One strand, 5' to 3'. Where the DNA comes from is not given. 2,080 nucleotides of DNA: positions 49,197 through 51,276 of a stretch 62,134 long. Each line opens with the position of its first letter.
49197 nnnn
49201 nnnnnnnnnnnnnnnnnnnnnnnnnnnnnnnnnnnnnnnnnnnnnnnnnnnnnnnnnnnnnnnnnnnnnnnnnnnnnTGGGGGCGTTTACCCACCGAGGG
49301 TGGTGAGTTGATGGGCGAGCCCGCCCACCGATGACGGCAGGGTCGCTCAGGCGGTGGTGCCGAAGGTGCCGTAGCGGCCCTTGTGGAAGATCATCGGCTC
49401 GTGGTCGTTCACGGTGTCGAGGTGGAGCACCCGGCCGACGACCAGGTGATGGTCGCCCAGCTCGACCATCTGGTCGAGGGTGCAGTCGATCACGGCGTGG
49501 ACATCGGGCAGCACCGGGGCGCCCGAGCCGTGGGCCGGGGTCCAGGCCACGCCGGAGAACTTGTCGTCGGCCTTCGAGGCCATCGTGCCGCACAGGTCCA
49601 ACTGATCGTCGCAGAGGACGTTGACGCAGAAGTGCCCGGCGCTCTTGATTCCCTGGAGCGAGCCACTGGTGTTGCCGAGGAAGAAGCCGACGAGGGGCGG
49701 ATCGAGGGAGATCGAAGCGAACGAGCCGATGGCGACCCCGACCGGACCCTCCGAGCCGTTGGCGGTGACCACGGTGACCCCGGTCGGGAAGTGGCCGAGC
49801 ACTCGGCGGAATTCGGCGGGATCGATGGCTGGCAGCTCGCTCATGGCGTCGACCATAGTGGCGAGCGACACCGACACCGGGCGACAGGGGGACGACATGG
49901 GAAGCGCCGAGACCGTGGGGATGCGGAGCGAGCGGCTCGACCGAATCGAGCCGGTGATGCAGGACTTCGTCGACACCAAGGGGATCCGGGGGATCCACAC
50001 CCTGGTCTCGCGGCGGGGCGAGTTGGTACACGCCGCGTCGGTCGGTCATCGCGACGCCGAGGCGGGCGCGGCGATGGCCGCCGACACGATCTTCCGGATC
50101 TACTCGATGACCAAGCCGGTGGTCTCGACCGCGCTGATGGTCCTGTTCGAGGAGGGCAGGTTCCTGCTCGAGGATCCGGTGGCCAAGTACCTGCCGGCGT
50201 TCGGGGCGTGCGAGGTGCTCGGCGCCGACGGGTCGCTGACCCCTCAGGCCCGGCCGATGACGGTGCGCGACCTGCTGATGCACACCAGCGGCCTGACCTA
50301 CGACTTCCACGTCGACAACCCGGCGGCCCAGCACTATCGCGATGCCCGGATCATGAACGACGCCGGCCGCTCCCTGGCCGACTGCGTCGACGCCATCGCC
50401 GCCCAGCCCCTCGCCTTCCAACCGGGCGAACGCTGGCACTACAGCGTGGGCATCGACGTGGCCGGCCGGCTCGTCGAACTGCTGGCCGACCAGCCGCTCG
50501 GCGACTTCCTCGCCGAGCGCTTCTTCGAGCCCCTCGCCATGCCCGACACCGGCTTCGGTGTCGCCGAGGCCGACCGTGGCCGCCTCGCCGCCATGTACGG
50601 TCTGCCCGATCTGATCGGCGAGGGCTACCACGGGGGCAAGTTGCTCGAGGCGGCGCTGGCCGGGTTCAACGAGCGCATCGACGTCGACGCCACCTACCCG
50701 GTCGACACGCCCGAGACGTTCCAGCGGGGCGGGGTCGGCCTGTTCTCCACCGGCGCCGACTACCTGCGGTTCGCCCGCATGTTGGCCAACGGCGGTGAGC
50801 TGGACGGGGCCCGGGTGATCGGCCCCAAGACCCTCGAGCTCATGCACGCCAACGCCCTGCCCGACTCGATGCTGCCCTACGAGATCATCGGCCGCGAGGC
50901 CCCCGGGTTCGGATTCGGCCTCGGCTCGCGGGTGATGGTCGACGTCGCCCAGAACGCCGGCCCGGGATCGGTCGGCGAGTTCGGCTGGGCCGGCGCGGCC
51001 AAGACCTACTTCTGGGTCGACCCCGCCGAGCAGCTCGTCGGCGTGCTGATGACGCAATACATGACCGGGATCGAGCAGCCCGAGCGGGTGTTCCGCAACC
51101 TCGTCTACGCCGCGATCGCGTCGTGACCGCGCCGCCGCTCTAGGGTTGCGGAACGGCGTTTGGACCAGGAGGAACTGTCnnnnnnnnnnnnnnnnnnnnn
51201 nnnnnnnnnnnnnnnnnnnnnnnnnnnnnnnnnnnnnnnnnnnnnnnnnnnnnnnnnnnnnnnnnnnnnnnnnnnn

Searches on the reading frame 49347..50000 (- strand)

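Call 94: search_protein_families(library=pfam, proteins=[window:49347-50000:-], max_evalue=0.0001)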
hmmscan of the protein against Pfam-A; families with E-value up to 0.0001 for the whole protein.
window:49347-50000:- (217 aa): 1 family
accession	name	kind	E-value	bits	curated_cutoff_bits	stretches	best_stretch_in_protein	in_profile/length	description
PF01613.24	Flavin_Reduct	-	6.3e-40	137.2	27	1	68-212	1-151/153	Flavin reductase like domain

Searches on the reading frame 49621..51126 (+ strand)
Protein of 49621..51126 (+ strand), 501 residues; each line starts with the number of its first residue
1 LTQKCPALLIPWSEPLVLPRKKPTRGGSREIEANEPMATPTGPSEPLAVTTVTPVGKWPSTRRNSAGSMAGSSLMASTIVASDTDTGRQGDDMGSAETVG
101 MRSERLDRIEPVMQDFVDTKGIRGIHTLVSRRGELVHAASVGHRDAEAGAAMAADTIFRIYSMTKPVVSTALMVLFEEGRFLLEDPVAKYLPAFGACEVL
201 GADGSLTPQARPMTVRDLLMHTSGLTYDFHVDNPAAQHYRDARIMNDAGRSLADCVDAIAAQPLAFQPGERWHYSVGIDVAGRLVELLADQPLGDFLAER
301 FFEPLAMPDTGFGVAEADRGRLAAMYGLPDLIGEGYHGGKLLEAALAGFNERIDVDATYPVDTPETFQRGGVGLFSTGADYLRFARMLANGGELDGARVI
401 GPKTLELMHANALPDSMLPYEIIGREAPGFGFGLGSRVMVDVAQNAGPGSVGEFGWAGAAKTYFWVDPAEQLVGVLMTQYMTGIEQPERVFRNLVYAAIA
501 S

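Call 94: search_protein_families(library=pfam, proteins=[window:49621-51126:+], max_evalue=0.0001)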
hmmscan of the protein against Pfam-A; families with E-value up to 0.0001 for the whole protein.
window:49621-51126:+ (501 aa): 1 family
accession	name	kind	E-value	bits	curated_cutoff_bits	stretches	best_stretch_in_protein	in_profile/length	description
PF00144.29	Beta-lactamase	-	4.1e-65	220.6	27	1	112-489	4-319/329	Beta-lactamase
